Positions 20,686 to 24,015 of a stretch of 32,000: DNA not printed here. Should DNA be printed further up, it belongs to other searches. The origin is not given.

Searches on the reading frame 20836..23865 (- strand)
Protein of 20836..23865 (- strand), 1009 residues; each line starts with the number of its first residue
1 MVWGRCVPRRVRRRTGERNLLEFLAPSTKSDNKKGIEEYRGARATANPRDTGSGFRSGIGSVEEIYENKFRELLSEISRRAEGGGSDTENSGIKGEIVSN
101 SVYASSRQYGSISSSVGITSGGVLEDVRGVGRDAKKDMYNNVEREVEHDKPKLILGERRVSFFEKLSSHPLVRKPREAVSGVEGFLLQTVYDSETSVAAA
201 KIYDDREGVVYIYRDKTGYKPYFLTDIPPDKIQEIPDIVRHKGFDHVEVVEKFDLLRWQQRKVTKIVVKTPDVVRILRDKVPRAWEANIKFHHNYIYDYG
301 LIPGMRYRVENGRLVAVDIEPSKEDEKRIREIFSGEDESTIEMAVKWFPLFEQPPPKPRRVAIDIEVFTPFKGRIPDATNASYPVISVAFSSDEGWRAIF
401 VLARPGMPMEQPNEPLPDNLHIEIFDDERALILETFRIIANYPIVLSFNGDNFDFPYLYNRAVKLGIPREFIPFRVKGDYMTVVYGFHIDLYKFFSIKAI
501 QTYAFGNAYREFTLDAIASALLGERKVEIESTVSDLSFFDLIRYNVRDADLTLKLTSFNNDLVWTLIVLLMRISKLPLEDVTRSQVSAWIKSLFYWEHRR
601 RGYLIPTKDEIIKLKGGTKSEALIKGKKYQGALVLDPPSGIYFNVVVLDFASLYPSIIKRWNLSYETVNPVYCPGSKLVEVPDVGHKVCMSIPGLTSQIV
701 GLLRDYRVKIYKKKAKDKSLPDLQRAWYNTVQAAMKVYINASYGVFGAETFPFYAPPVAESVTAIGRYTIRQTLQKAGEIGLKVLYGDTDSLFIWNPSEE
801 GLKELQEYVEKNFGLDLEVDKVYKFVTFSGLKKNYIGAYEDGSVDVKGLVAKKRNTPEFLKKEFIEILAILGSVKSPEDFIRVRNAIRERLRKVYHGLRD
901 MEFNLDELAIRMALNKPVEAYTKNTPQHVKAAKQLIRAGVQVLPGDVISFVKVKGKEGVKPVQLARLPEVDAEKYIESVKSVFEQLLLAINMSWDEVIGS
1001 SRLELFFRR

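Call 15: search_protein_families(library=ncbifam, proteins=[window:20836-23865:-], max_evalue=0.00001)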
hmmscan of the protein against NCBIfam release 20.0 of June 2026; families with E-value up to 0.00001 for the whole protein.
window:20836-23865:- (1009 aa): 9 families
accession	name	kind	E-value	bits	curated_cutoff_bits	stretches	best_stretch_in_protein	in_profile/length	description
NF004419.0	PRK05761.1-5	equivalog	0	1391.6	1285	1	168-1007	90-930/932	DNA-directed DNA polymerase I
NF004415.0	PRK05761.1-1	equivalog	0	1097.5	1289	1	177-1008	44-875/883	DNA-directed DNA polymerase I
NF004417.0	PRK05761.1-3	equivalog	0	1084.1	780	1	183-1003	37-857/858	DNA-directed DNA polymerase I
TIGR00592.1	pol2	superfamily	4.4e-50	170.7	239.95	1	596-967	761-1144/1176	DNA polymerase (pol2)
NF004416.0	PRK05761.1-2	equivalog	3.5e-38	131.5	516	2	725-992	387-651/665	type B DNA-directed DNA polymerase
NF004421.0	PRK05762.1-2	equivalog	4.2e-37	127.9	570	2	418-807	204-575/795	DNA polymerase II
NF004418.0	PRK05761.1-4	subfamily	5.3e-27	94.4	692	1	571-976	269-679/717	type B DNA-directed DNA polymerase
NF004422.0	PRK05762.1-4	equivalog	6.4e-25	87.6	1103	1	508-799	291-560/789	DNA polymerase II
NF004420.0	PRK05762.1-1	equivalog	2.2e-22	79.5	1435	1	504-797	284-554/783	DNA polymerase II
